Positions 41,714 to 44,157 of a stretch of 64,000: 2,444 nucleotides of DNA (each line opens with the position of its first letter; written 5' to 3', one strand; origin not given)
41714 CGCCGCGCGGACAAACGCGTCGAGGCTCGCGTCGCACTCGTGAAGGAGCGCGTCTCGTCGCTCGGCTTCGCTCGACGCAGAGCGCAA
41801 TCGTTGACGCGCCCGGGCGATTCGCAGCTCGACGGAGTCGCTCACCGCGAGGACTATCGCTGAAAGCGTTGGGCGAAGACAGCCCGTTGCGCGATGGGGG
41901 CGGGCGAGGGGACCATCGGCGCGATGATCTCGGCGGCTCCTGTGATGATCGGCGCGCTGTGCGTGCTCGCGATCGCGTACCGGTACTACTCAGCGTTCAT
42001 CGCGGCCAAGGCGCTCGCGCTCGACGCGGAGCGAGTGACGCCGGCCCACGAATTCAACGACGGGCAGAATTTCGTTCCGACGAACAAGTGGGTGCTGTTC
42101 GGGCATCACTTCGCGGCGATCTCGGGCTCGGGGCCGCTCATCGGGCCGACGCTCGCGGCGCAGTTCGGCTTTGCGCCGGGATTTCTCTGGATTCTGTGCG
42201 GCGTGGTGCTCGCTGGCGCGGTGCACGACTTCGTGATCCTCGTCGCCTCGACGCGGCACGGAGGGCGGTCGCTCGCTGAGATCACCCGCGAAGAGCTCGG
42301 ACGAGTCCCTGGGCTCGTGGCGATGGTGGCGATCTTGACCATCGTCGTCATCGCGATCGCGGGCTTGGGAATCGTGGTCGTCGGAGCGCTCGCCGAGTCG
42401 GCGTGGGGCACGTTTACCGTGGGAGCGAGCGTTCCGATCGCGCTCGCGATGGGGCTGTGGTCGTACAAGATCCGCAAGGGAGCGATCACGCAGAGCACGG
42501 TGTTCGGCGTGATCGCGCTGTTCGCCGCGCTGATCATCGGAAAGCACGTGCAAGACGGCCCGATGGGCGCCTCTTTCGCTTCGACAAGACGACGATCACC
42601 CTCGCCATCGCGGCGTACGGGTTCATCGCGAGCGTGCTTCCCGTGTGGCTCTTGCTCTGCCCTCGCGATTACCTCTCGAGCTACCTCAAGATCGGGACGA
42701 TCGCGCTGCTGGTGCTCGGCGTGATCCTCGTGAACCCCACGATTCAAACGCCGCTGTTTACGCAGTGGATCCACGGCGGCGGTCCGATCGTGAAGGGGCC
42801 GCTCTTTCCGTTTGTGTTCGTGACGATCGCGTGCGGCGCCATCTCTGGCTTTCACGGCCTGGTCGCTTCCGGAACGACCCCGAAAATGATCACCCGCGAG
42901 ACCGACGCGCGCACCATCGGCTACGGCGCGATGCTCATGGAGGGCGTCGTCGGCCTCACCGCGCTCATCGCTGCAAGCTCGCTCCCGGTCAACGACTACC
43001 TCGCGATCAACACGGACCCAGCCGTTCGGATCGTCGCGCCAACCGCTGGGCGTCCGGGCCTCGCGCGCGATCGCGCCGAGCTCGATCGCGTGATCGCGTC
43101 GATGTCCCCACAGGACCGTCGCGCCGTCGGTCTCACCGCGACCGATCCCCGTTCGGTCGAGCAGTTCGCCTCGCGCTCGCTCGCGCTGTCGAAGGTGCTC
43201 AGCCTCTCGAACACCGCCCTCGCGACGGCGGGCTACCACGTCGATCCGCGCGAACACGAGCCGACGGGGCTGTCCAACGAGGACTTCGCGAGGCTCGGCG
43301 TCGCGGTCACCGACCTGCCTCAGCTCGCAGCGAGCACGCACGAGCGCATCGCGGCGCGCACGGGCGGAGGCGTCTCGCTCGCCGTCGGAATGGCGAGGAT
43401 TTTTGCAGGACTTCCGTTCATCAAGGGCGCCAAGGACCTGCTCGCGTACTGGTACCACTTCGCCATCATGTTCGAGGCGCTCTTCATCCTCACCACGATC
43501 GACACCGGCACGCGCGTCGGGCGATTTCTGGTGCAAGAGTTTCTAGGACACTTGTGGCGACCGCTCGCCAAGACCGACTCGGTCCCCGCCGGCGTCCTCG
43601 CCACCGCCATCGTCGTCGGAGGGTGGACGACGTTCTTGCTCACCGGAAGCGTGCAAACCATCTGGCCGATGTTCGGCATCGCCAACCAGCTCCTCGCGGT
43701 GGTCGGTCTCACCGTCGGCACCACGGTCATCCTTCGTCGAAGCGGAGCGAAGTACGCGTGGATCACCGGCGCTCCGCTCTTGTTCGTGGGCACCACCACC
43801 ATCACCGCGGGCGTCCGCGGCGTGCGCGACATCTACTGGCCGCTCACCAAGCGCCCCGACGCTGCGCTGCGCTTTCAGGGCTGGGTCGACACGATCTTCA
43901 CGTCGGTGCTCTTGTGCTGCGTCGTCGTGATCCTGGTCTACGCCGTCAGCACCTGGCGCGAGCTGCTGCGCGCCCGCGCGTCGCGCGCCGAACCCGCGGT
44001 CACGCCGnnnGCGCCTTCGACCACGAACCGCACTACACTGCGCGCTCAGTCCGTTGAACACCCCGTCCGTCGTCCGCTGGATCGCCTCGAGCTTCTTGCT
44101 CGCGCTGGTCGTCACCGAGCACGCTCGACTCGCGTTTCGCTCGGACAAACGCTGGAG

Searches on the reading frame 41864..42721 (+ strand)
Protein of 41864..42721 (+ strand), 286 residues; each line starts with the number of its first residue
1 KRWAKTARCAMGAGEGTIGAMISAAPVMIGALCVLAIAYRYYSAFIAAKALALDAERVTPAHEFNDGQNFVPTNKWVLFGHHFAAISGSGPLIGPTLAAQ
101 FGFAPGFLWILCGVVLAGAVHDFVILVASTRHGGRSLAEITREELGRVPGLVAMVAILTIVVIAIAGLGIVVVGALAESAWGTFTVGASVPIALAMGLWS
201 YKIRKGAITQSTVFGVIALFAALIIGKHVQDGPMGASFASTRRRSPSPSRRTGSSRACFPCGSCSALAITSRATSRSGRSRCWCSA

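Call 78: search_protein_families(library=pfam, proteins=[window:41864-42721:+], max_evalue=0.0001)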
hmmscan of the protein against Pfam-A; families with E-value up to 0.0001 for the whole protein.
window:41864-42721:+ (286 aa): 1 family
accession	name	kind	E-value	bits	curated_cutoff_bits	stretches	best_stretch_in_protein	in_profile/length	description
PF02554.20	CstA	-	2.9e-80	271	27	1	24-238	2-216/560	Carbon starvation protein CstA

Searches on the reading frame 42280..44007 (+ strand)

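Call 78: search_protein_families(library=pfam, proteins=[window:42280-44007:+], max_evalue=0.0001)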
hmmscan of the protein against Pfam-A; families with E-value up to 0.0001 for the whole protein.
window:42280-44007:+ (576 aa): 1 family
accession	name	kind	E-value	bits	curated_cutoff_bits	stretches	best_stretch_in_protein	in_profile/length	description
PF02554.20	CstA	-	2e-115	387.1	27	2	97-249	215-368/560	Carbon starvation protein CstA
